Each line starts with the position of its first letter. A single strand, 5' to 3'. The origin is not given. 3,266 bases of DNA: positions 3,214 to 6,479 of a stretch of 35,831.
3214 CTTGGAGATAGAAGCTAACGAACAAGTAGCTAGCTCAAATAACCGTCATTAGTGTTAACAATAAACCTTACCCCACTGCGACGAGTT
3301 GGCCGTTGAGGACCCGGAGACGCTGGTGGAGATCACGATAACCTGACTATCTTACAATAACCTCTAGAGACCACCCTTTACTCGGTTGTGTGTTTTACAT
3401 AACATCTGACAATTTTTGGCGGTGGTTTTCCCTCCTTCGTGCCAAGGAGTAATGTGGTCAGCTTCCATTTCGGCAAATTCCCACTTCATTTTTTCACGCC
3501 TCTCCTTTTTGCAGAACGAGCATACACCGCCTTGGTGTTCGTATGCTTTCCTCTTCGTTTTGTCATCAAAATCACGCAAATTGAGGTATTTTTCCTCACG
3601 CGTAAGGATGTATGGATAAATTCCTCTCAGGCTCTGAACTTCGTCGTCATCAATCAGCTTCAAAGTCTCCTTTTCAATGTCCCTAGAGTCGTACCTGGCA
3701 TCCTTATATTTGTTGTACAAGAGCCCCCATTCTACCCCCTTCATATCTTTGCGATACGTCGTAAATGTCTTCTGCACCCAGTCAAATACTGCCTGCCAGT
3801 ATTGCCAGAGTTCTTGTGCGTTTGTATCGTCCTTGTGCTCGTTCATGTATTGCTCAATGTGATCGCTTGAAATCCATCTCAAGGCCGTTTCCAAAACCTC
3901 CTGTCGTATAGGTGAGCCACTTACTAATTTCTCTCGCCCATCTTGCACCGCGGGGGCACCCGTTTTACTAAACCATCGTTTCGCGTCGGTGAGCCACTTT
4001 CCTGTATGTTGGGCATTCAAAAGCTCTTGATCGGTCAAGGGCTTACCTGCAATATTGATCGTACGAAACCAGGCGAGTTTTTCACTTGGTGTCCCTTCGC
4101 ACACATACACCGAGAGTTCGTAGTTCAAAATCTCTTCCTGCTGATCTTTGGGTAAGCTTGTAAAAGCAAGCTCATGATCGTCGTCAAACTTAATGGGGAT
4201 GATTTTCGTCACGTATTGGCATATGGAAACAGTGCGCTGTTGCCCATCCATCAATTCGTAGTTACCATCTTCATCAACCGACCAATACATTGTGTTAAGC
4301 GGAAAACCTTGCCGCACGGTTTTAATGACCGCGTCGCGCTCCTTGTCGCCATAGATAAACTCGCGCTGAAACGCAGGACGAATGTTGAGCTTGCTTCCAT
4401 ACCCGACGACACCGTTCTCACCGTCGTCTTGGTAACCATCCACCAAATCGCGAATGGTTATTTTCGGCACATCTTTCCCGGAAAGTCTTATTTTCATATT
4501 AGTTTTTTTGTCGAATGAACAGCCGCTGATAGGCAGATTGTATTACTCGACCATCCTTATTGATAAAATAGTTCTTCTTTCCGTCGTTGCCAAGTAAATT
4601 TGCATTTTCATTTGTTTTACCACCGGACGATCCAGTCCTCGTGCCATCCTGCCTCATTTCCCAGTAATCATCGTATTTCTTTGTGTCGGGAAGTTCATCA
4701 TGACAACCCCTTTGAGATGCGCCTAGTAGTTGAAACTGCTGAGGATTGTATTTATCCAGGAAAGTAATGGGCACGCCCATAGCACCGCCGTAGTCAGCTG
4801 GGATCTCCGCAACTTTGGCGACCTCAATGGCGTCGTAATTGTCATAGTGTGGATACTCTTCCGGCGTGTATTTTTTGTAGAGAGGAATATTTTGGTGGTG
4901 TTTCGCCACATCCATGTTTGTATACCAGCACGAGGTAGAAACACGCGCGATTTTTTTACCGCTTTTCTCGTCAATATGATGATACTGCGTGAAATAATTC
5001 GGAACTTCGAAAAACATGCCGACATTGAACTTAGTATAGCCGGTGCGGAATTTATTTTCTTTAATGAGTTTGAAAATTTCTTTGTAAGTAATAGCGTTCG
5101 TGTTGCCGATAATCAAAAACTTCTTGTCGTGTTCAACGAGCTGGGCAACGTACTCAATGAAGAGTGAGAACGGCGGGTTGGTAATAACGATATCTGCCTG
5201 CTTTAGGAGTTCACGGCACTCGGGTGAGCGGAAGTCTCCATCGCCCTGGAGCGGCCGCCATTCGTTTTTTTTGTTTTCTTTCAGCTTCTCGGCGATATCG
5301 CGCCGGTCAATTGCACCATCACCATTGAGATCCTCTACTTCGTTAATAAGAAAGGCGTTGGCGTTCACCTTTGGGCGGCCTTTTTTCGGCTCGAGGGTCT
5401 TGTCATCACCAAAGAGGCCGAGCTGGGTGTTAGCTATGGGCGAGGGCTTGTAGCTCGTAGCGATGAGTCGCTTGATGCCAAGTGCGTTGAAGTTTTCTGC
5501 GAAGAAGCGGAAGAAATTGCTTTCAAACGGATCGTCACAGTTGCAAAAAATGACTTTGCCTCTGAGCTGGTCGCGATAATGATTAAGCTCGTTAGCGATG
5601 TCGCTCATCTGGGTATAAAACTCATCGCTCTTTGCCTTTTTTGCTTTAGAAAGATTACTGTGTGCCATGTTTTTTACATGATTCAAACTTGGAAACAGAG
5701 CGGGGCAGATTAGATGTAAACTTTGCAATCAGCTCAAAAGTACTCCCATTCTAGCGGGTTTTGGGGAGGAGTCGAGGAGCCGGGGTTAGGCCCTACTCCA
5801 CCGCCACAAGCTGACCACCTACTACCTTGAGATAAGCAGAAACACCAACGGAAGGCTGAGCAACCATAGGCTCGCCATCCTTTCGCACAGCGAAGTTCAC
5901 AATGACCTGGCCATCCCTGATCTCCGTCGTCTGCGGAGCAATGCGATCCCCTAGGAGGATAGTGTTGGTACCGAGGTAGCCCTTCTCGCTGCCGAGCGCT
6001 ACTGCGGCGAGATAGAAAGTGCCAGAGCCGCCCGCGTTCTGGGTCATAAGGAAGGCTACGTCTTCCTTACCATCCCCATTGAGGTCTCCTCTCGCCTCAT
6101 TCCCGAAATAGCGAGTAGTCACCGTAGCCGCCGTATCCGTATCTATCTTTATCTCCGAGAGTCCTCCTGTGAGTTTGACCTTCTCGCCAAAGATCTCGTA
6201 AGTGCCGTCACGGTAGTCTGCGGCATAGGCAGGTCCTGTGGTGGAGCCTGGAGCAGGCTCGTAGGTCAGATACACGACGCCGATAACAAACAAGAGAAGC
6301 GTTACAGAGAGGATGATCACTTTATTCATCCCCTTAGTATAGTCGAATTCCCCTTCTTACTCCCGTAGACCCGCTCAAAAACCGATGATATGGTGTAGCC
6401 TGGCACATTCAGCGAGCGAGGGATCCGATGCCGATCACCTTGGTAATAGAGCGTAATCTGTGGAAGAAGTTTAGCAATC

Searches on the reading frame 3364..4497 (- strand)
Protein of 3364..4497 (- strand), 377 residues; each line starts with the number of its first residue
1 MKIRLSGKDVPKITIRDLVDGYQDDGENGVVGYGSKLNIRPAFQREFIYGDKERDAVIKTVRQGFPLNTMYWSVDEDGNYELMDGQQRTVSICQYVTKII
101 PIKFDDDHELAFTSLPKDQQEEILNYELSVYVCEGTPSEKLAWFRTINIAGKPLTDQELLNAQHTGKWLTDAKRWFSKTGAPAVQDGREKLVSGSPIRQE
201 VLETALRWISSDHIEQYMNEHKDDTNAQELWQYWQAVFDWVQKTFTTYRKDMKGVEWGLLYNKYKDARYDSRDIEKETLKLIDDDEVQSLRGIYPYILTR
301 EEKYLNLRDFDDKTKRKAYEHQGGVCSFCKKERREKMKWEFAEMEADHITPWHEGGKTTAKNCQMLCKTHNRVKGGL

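Call 3: search_protein_families(library=pfam, proteins=[window:3364-4497:-], max_evalue=0.01)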
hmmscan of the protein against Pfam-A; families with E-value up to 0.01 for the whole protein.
window:3364-4497:- (377 aa): 4 families
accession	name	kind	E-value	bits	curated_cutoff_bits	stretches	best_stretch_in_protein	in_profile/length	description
PF03235.19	GmrSD_N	-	8.3e-18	65.7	33.2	1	39-164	13-198/199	GmrSD restriction endonuclease, N-terminal domain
PF01844.29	HNH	-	1e-07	32.4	21.4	1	326-372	1-42/47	HNH endonuclease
PF14279.12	HNH_5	-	6.5e-05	23.2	27.5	1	326-375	1-44/56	HNH endonuclease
PF02945.21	Endonuclease_7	-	0.002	18.4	23.6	0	313-375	13-64/82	Recombination endonuclease VII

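Call 4: search_protein_families(library=padloc, proteins=[window:3364-4497:-], max_evalue=0.01)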
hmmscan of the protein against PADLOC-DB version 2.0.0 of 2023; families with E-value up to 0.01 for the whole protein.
window:3364-4497:- (377 aa): 5 families
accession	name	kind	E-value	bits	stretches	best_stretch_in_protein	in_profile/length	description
PDLC03418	REase_II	-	4.6e-121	402.4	1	12-372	7-367/372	Type II restriction enzyme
PDLC03877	NsnA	-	6.5e-22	76.3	1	36-217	64-250/385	-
PDLC04027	PD-T4-2_A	-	1.4e-07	28.9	1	36-98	51-114/363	-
PDLC04150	HEC-05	-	0.0034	14.3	1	41-77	25-62/583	-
PDLC03656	mREase_IV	-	0.0083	13.9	0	315-371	196-252/277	Type IV methyl-directed restriction enzyme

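Call 5: search_protein_families(library=ncbifam, proteins=[window:3364-4497:-], max_evalue=0.001)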
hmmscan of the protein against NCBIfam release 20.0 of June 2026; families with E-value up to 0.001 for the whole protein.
window:3364-4497:- (377 aa): 1 family
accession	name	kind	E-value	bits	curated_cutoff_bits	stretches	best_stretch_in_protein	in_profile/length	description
NF049971.1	CRISPR_Cas9d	exception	2.6e-05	23.1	375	1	312-376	534-595/986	type II CRISPR RNA-guided endonuclease Cas9d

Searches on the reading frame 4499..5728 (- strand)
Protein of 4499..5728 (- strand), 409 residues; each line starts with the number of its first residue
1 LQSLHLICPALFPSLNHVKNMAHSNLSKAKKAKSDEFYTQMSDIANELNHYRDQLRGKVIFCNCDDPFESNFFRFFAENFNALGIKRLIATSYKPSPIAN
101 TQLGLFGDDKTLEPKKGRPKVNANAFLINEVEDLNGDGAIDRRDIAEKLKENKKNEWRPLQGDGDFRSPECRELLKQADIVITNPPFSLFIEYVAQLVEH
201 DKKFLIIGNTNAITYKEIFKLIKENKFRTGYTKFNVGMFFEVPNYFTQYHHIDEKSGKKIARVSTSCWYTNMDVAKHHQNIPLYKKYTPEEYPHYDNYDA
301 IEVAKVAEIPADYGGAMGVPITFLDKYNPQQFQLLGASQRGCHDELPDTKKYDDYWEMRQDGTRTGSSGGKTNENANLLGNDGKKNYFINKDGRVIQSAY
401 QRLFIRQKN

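Call 3: search_protein_families(library=pfam, proteins=[window:4499-5728:-], max_evalue=0.01)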
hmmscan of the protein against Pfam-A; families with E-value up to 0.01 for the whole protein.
window:4499-5728:- (409 aa): 1 family
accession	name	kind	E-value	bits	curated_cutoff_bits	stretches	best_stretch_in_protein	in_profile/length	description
PF13651.11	EcoRI_methylase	-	6.8e-132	440.4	26.4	1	25-408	1-345/345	Adenine-specific methyltransferase EcoRI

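Call 4: search_protein_families(library=padloc, proteins=[window:4499-5728:-], max_evalue=0.01)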
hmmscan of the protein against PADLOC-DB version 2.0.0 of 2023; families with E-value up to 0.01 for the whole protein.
window:4499-5728:- (409 aa): 1 family
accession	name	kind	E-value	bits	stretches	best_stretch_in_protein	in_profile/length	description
PDLC03297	MTase_II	-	1e-111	371.6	1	22-339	6-294/332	Type II methyltransferase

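Call 5: search_protein_families(library=ncbifam, proteins=[window:4499-5728:-], max_evalue=0.001)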
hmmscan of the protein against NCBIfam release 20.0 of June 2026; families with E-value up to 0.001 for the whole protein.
window:4499-5728:- (409 aa): 0 families

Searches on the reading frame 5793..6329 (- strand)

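Call 3: search_protein_families(library=pfam, proteins=[window:5793-6329:-], max_evalue=0.01)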
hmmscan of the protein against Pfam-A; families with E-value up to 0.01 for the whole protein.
window:5793-6329:- (178 aa): 1 family
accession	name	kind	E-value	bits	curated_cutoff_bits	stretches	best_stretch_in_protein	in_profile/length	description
PF01839.29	FG-GAP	-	0.0092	16.3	22.1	0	81-92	8-19/37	FG-GAP repeat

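Call 5: search_protein_families(library=ncbifam, proteins=[window:5793-6329:-], max_evalue=0.001)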
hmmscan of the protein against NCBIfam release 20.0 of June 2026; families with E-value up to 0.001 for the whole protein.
window:5793-6329:- (178 aa): 0 families
